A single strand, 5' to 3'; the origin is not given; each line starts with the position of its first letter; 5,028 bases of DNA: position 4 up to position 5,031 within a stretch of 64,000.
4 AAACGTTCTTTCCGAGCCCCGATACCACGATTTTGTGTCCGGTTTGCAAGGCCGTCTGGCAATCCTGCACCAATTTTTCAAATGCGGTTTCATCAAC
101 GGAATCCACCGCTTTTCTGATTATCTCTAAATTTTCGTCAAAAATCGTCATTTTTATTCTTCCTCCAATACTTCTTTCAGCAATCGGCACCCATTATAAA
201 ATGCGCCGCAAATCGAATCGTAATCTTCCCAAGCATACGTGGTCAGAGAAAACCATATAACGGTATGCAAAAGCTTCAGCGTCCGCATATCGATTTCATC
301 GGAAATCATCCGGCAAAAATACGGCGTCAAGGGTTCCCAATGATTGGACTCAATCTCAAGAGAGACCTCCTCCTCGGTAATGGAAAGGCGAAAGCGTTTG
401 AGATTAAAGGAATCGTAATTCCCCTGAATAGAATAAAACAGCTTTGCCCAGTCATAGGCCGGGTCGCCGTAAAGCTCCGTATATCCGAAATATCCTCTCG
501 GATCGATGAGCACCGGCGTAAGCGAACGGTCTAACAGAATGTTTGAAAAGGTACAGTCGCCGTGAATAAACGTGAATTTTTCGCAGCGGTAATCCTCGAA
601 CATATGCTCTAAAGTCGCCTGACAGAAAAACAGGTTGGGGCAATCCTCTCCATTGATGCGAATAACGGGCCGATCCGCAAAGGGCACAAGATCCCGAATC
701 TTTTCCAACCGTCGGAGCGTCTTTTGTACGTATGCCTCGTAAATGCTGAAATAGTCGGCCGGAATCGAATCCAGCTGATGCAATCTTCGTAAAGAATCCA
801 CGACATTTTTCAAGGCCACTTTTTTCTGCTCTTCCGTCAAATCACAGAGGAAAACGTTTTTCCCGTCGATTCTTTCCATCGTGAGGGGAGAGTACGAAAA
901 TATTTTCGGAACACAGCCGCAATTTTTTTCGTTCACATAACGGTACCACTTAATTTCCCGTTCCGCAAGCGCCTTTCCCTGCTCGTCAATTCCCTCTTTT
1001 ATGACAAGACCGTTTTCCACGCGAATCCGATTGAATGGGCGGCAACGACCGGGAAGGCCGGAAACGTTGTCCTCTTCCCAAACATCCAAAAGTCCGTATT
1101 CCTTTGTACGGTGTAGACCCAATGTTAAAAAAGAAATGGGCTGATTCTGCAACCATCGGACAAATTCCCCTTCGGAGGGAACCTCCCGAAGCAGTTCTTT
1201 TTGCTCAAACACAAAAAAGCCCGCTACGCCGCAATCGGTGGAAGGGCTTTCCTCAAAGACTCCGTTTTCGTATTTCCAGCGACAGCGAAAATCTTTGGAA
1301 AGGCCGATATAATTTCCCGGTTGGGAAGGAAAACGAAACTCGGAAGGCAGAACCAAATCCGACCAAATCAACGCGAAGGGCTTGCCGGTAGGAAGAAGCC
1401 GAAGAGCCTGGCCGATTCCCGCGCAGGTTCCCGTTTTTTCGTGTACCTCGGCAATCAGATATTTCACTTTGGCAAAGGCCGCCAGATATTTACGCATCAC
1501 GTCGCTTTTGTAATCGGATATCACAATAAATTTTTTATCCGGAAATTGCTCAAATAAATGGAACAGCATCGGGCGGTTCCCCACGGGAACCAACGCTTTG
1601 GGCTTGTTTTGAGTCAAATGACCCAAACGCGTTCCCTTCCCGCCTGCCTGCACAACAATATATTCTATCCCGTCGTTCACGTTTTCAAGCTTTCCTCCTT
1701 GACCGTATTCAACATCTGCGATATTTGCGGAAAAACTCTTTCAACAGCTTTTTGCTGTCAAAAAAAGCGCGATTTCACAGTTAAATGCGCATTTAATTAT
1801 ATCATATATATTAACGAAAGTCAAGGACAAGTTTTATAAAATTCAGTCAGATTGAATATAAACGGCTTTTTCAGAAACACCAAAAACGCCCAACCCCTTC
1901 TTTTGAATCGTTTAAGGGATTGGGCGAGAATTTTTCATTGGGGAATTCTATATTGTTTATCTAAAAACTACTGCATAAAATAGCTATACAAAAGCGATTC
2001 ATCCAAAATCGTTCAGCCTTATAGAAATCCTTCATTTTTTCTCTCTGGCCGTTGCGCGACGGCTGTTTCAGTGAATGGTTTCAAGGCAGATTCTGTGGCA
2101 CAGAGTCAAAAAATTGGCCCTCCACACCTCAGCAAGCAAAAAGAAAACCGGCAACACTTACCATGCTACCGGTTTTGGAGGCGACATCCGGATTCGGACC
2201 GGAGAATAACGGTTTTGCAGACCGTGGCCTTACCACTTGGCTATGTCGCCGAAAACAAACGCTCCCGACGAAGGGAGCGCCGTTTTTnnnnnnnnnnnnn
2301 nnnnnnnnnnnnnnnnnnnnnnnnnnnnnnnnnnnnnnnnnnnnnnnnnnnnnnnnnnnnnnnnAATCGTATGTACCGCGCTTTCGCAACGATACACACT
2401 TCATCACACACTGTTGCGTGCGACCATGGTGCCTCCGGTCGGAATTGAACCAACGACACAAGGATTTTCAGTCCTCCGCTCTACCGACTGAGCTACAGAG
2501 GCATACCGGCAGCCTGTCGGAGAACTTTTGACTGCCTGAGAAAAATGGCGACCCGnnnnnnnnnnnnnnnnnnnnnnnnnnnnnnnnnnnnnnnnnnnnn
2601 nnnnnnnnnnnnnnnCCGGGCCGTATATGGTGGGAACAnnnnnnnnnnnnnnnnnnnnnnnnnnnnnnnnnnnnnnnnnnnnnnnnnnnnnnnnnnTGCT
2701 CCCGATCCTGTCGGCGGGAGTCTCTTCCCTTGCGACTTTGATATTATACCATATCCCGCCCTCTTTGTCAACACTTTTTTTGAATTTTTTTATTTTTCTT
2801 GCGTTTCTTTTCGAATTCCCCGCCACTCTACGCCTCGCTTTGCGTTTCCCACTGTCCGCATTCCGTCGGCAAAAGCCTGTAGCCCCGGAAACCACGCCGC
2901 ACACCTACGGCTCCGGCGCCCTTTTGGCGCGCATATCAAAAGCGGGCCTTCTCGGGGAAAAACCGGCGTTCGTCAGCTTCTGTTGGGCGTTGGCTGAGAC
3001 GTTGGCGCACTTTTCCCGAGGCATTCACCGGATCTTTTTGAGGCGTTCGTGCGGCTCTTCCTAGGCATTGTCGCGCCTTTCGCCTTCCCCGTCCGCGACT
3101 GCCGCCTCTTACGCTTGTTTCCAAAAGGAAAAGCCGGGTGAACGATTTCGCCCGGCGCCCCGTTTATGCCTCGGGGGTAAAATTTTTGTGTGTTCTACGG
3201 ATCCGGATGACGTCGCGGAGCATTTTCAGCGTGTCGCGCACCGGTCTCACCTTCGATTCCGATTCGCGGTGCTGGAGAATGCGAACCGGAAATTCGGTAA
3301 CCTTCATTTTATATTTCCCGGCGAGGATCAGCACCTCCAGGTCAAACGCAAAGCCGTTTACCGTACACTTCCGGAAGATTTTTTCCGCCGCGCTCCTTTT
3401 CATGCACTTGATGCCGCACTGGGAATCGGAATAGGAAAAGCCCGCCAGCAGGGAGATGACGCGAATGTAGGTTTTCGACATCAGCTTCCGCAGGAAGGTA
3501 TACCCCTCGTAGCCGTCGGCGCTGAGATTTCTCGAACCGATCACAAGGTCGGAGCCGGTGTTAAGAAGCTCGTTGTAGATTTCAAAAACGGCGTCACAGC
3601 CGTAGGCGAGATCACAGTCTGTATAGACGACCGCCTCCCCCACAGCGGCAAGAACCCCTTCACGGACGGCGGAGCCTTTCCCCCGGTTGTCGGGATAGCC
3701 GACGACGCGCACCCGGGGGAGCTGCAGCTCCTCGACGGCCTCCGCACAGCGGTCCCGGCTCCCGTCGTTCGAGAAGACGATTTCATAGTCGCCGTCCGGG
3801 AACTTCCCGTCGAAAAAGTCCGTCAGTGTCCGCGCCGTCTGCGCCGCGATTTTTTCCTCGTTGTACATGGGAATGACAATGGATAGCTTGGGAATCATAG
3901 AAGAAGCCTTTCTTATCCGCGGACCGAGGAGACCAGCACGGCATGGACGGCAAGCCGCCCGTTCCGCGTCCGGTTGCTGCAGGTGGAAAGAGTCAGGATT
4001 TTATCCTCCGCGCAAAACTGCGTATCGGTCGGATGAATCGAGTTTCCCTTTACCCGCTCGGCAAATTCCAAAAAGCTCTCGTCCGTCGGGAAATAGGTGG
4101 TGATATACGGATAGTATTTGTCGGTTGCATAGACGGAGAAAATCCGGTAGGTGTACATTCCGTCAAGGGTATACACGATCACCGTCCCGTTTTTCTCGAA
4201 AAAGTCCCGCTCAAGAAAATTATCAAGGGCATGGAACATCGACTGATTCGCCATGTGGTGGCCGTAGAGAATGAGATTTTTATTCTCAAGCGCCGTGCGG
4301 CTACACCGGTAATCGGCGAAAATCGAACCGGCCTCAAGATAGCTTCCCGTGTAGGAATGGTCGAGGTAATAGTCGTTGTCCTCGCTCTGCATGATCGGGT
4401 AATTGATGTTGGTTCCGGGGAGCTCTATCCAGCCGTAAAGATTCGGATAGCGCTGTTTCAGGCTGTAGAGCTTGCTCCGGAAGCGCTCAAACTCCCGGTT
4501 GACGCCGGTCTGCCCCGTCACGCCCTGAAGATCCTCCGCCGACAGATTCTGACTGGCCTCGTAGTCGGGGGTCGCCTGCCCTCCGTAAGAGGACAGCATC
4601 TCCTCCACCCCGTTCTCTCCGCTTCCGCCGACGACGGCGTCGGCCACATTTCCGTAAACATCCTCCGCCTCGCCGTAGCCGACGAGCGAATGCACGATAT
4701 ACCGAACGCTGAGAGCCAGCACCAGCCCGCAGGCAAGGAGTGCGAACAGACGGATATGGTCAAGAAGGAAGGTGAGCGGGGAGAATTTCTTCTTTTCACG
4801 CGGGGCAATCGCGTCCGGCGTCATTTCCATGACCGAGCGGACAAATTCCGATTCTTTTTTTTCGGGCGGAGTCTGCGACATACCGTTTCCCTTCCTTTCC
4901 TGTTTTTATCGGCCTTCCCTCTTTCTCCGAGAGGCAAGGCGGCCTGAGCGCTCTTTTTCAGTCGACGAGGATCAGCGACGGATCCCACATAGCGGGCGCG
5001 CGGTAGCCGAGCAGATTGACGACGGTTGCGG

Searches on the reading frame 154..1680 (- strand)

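Call 54: search_protein_families(library=pfam, proteins=[window:154-1680:-], max_evalue=0.001)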
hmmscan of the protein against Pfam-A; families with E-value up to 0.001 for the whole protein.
window:154-1680:- (508 aa): 3 families
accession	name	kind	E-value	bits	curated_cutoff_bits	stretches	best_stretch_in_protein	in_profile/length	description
PF01636.29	APH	-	2.1e-09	38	23.2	1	237-418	35-213/239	Phosphotransferase enzyme family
PF00483.29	NTP_transferase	-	2e-08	34.5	21.2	1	9-110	3-112/245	Nucleotidyl transferase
PF12804.13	NTP_transf_3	-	7.7e-08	33.1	27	1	9-111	2-98/160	MobA-like NTP transferase domain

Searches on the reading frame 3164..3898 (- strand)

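Call 54: search_protein_families(library=pfam, proteins=[window:3164-3898:-], max_evalue=0.001)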
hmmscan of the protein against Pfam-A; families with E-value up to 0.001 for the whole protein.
window:3164-3898:- (244 aa): 3 families
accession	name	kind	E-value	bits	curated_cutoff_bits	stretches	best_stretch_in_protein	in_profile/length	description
PF00535.33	Glycos_transf_2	-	8.5e-24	84.8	23.3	1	6-175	1-168/168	Glycosyl transferase family 2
PF10111.15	Glyco_tranf_2_2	-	0.00018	21.6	27.3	1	6-103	1-98/276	Glycosyltransferase like family 2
PF13641.12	Glyco_tranf_2_3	-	0.00025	21.6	27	1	3-115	1-114/230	Glycosyltransferase like family 2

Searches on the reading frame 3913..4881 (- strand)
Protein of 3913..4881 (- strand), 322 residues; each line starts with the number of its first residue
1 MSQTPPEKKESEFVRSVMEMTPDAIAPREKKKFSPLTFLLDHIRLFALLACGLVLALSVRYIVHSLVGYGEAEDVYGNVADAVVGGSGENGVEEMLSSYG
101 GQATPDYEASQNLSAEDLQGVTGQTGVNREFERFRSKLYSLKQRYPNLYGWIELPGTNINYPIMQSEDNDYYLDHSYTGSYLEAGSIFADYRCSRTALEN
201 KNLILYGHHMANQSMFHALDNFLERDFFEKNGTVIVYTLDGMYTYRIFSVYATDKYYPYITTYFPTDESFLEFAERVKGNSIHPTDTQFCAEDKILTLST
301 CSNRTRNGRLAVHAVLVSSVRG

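Call 9: search_protein_families(library=ncbifam, proteins=[window:3913-4881:-], max_evalue=0.01)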
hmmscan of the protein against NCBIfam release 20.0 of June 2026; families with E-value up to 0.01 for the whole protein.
window:3913-4881:- (322 aa): 3 families
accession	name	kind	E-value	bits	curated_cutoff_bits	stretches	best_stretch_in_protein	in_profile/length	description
TIGR03064.1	sortase_srtB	equivalog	2e-55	187.7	153.75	1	120-312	42-235/235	class B sortase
NF040525.1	SrtB_LPKTxSAVK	exception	4.5e-18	65.1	200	1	124-304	41-226/261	class B sortase, LPKTxAVK-specific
NF033747.1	class_E_sortase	subfamily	6.2e-06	26.2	160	1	190-319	102-208/211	class E sortase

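Call 30: find_related_loci(query=window:3913-4881:-, collection=genome_contigs, flank=3000)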
Query window:3913-4881:- (322 aa) in genome_contigs; peptide patterns used: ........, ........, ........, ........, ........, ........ (x = any residue, [..] = any of these).
53 stretches matched a pattern; 21 encode a relative of the query (tblastn E <= 1e-3); 21 distinct loci.
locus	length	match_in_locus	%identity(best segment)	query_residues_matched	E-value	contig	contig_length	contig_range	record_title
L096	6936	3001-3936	53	6-317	1e-106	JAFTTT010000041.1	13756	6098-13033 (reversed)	MAG: Clostridia bacterium isolate RGIG4142 Roe_deer_Colon-1__c299940, whole genome shotgun sequence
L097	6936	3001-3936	53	6-317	1e-103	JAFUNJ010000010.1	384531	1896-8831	MAG: Clostridia bacterium isolate RGIG4652 Roe_deer_Rectum-4__c2229, whole genome shotgun sequence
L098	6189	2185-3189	42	3-321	5e-74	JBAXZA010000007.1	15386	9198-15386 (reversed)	MAG: Eubacteriales bacterium isolate SO_2016_CLC_T1_31 scaffold03215_PH3_Jul14_2016, whole genome shotgun sequence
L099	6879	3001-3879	33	22-322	1e-38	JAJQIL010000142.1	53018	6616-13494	MAG: Lachnospiraceae bacterium isolate U.9_8 NODE_100_length_53018_cov_22.066518, whole genome shotgun sequence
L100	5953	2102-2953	33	26-317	2e-37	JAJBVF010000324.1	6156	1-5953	MAG: Clostridiales bacterium isolate U_127080 U_127080=NODE_908_length_6156_cov_8.503360, whole genome shotgun sequence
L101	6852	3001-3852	33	26-317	3e-37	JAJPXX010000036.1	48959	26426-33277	MAG: Lachnospiraceae bacterium isolate AH.14_3 NODE_66_length_48959_cov_8.986504, whole genome shotgun sequence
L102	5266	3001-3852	33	26-317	8e-37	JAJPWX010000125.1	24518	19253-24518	MAG: Lachnospiraceae bacterium isolate AH.1_3 NODE_199_length_24518_cov_27.558108, whole genome shotgun sequence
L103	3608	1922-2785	33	22-317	1e-36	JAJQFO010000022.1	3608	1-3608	MAG: Lachnospiraceae bacterium isolate MO.3_6 NODE_3196_length_3608_cov_12.947087, whole genome shotgun sequence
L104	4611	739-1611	32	26-322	2e-36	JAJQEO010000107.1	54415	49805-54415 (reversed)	MAG: Lachnospiraceae bacterium isolate MI.9_6 NODE_73_length_54415_cov_18.032929, whole genome shotgun sequence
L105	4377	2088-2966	32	22-322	3e-36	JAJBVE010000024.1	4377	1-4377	MAG: Clostridiales bacterium isolate U_127077 U_127077=NODE_1356_length_4377_cov_24.717261, whole genome shotgun sequenc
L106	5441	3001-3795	32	39-317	5e-36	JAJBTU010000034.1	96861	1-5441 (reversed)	MAG: Clostridiales bacterium isolate U_126905 U_126905=NODE_13_length_96861_cov_60.258848, whole genome shotgun sequence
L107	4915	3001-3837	32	32-317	2e-35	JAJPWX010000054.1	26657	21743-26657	MAG: Lachnospiraceae bacterium isolate AH.1_3 NODE_174_length_26657_cov_29.975340, whole genome shotgun sequence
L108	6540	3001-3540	35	140-319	5e-34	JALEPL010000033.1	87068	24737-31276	MAG: Lachnospiraceae bacterium isolate SUG216 k141_8787945, whole genome shotgun sequence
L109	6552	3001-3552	38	132-317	2e-33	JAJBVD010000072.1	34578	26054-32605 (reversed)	MAG: Clostridiales bacterium isolate U_127075 U_127075=NODE_128_length_34578_cov_85.123019, whole genome shotgun sequenc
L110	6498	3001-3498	41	150-317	5e-32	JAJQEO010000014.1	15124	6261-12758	MAG: Lachnospiraceae bacterium isolate MI.9_6 NODE_377_length_15124_cov_18.564669, whole genome shotgun sequence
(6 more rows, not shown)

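Call 31: search_solved_structures(query=window:3913-4881:-, show_alignments=2)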
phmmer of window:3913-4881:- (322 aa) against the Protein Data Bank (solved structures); distinct sequences matched with E-value up to 0.001: 15.
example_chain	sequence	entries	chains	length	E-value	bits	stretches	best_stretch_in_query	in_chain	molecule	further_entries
2oqw_A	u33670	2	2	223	1e-40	143.2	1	133-318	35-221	Sortase B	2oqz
1rz2_A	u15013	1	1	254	1.6e-40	142.5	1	133-318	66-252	conserved hypothetical protein BA4783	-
5jcv_A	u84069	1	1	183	7.6e-35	123.9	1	140-312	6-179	Lmo2181 protein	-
5gyj_A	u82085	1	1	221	9.6e-34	120.3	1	123-314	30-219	Putative peptidase C60B, sortase B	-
4ux7_A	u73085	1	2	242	1.1e-33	120.1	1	121-316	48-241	PUTATIVE PEPTIDASE C60B, SORTASE B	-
6kyc_A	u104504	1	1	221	2.2e-33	119.1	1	123-314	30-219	Putative peptidase C60B, sortase B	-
4lfd_A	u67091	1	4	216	2.4e-33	119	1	127-305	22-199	Sortase B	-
1ng5_A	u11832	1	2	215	3.2e-33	118.6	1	132-305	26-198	sortase B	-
6kyd_A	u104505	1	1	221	5.7e-33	117.7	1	123-314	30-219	Putative peptidase C60B, sortase B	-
1qwz_A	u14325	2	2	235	6.5e-33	117.5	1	127-305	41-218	NPQTN specific sortase B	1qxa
1qx6_A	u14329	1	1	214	8.4e-33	117.2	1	132-305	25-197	NPQTN specific sortase B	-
5b23_A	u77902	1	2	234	5.9e-26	94.7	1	136-314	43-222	Uncharacterized protein Sortase B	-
5yfk_A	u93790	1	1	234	1.7e-24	89.9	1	136-314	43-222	Uncharacterized protein Sortase B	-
3psq_A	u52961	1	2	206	1.8e-24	89.8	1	146-312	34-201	Hypothetical exported protein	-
4y4q_A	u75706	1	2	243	9.6e-24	87.4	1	122-317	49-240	Sortase, SrtB family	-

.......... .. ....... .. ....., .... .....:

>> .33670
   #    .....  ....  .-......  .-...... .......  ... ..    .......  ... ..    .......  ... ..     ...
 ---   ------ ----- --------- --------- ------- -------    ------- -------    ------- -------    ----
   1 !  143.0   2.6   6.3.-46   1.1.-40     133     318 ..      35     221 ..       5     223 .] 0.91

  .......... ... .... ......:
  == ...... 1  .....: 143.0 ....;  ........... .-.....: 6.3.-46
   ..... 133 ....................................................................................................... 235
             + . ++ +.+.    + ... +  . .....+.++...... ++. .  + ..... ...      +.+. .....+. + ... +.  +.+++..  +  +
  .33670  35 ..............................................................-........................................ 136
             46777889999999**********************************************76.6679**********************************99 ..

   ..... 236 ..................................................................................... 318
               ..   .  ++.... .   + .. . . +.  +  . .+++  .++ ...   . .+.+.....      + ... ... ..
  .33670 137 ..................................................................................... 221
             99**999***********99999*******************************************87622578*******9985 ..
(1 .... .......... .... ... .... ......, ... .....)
